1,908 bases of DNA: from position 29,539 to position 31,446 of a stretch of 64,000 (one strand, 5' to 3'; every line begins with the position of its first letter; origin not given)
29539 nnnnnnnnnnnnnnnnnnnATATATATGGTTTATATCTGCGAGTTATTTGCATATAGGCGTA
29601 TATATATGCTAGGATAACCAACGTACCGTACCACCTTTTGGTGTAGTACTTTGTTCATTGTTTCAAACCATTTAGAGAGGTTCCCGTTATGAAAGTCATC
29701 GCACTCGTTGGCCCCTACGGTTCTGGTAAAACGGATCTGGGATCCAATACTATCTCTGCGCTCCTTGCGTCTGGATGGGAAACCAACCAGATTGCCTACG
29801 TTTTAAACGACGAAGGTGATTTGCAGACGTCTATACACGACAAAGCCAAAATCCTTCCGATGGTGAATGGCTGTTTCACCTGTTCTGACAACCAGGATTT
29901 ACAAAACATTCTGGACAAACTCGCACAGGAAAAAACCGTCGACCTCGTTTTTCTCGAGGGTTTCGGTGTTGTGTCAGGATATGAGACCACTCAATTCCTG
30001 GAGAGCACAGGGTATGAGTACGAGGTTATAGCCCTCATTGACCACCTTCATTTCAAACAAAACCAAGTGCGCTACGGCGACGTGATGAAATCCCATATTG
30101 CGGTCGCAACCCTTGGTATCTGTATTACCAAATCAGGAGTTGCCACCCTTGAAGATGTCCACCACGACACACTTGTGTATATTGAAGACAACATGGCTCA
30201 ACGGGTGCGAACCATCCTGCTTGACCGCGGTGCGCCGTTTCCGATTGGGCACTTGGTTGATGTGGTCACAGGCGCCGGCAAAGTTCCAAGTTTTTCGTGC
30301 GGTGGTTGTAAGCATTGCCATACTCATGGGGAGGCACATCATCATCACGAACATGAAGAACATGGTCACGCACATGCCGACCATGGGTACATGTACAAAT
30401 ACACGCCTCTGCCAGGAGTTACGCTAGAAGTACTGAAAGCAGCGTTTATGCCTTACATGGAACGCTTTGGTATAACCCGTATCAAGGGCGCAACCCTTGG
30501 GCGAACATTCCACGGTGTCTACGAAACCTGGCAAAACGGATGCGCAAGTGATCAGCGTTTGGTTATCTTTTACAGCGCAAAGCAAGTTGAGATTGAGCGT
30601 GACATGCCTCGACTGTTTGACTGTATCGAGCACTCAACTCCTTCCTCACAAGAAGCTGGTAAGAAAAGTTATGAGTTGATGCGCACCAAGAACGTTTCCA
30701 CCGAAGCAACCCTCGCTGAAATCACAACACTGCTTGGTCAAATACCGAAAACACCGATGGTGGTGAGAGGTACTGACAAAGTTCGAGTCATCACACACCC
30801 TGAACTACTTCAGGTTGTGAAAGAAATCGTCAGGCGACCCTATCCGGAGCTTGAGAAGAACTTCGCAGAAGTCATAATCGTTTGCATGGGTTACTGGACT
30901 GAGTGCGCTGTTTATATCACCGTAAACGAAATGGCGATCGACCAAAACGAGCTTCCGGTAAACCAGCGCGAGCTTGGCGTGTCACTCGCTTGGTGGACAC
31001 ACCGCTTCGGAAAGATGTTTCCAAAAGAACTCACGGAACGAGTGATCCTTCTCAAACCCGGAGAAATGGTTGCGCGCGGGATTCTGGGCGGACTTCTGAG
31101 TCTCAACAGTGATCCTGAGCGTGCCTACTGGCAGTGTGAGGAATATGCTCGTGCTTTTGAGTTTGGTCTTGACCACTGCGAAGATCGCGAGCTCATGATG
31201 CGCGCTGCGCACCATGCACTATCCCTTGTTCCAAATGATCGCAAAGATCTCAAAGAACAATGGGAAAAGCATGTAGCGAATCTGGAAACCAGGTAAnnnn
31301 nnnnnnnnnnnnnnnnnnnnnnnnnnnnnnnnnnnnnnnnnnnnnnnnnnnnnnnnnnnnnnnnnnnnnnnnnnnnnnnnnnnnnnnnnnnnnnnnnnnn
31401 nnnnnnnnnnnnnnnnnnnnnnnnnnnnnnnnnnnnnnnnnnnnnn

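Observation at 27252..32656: Divergent, probably Zur-controlled metal-acquisition locus encoding a nicotianamine-synthase homologue.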

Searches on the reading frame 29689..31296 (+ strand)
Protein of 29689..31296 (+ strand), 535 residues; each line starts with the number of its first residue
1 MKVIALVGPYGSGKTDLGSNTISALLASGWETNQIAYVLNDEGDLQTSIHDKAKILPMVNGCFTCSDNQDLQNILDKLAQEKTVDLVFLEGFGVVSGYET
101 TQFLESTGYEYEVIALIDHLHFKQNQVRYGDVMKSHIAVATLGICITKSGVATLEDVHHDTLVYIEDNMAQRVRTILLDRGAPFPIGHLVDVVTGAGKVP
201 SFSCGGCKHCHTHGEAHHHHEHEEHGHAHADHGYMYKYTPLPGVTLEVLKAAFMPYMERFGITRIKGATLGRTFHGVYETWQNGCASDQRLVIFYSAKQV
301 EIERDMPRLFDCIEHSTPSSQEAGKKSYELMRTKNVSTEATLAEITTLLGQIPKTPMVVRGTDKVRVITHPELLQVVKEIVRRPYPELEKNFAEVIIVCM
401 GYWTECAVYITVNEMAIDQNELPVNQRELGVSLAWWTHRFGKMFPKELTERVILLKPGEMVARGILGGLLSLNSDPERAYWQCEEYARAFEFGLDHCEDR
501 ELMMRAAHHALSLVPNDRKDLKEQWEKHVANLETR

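Call 3: search_protein_families(library=pfam, proteins=[window:29689-31296:+], max_evalue=0.01)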
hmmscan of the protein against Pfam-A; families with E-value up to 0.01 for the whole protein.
window:29689-31296:+ (535 aa): 2 families
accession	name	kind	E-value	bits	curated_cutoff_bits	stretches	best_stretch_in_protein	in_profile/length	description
PF02492.25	cobW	-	3.2e-14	53.4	20.7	1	3-155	2-159/180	CobW/HypB/UreG, nucleotide-binding domain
PF03205.20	MobB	-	0.0093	16.3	26.6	0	3-53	1-55/133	Molybdopterin guanine dinucleotide synthesis protein B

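Call 4: search_protein_families(library=ncbifam, proteins=[window:29689-31296:+], max_evalue=0.01)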
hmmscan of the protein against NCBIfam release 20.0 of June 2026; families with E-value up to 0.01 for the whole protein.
window:29689-31296:+ (535 aa): 6 families
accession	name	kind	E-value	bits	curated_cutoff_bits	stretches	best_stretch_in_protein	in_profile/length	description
NF041053.1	CobW_rel_Se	equivalog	3.1e-09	36.8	180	1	1-150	1-155/195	CobW-related selenoprotein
TIGR00176.1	mobB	equivalog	7.6e-05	22.8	76.2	1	3-92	1-98/155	molybdopterin-guanine dinucleotide biosynthesis protein B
NF038288.1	chaper_GTP_ZigA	equivalog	0.0001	21.3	600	1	50-119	56-128/390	zinc metallochaperone GTPase ZigA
TIGR02475.1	CobW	equivalog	0.0023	16.9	332.1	0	7-94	10-103/342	cobalamin biosynthesis protein CobW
NF008578.0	PRK11537.1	equivalog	0.0031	16.8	361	1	3-165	6-176/318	GTPase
NF011061.0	PRK14493.1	equivalog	0.0046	16.5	215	0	1-92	1-96/274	molybdopterin synthase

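Call 21: search_solved_structures(query=window:29689-31296:+, max_evalue=0.01, show_alignments=1)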
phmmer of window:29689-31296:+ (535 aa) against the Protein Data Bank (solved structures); distinct sequences matched with E-value up to 0.01: 0.

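Call 56: predict_structure(alignment_id=A4)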
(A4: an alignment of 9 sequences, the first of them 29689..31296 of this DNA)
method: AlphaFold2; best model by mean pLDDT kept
length: 535 residues; sequences in the alignment: 9
mean_pLDDT: 80.5   pTM: 0.71
mean pLDDT of the five models: 80.5, 75.3, 73.2, 70.6, 63.9
residues with pLDDT >= 90: 193; 70-90: 259; 50-70: 31; < 50: 52
segments of 3 or more residues with pLDDT < 50: 61-66, 196-232, 316-323
pLDDT, mean of each block of 10 residues (from residue 1): 91 89 91 87 55 75 55 87 89 84 82 93 94 92 89 87 88 81 81 51 25 24 25 66 86 86 81 74 75 78 76 56 66 89 95 87 82 89 86 91 96 90 90 90 93 97 92 76 89 96 97 89 91 90
secondary structure, 60 per line:
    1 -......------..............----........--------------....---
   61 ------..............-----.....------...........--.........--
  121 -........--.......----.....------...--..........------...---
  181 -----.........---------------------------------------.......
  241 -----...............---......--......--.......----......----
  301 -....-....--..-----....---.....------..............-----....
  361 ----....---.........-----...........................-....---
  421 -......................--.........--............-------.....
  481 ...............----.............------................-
elements in order: E2-7 H14-27 E35-39 E54-57 H67-80 E86-90 H97-107 E110-118 H122-129 H132-138 E143-147 H159-168 E175-177 H186-194 E234-240 H246-260 E264-269 E272-277 E280-286 E291-296 H302-305 H307-310 H320-323 H327-331 H338-351 E357-360 E365-368 H372-380 H386-412 H422-443 H446-454 H457-468 H476-495 H500-512 H519-534

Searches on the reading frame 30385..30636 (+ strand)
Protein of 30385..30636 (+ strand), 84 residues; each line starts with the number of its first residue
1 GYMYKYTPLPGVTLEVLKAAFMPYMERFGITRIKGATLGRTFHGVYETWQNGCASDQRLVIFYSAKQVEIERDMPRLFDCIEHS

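Call 48: search_protein_families(library=pfam, proteins=[window:30385-30636:+], max_evalue=1)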
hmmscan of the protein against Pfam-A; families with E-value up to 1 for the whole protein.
seq(84 aa): 0 families

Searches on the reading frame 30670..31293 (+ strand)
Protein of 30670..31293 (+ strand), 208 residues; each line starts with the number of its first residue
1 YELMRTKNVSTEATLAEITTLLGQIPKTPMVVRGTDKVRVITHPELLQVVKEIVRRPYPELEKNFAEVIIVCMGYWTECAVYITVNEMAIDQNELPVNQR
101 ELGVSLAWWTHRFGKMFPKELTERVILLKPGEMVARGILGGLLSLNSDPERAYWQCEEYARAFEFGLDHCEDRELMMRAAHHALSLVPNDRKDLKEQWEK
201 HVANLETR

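Call 48: search_protein_families(library=pfam, proteins=[window:30670-31293:+], max_evalue=1)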
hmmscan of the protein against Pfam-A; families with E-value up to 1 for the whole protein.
seq(208 aa): 0 families

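Call 93: search_solved_structures(query=A6, max_evalue=1)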
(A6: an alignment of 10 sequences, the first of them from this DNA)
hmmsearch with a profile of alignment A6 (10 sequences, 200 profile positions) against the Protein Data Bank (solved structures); distinct sequences matched with E-value up to 1: 2.
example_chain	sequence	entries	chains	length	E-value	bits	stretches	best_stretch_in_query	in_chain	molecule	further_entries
6npa_A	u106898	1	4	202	0.2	14.2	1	53-81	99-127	TmpB, (R)-1-hydroxy-2-trimethylaminoethylphosphonate oxygenase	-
2cr9_A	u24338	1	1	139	0.93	12.1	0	133-192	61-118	Poly [ADP-ribose] polymerase-1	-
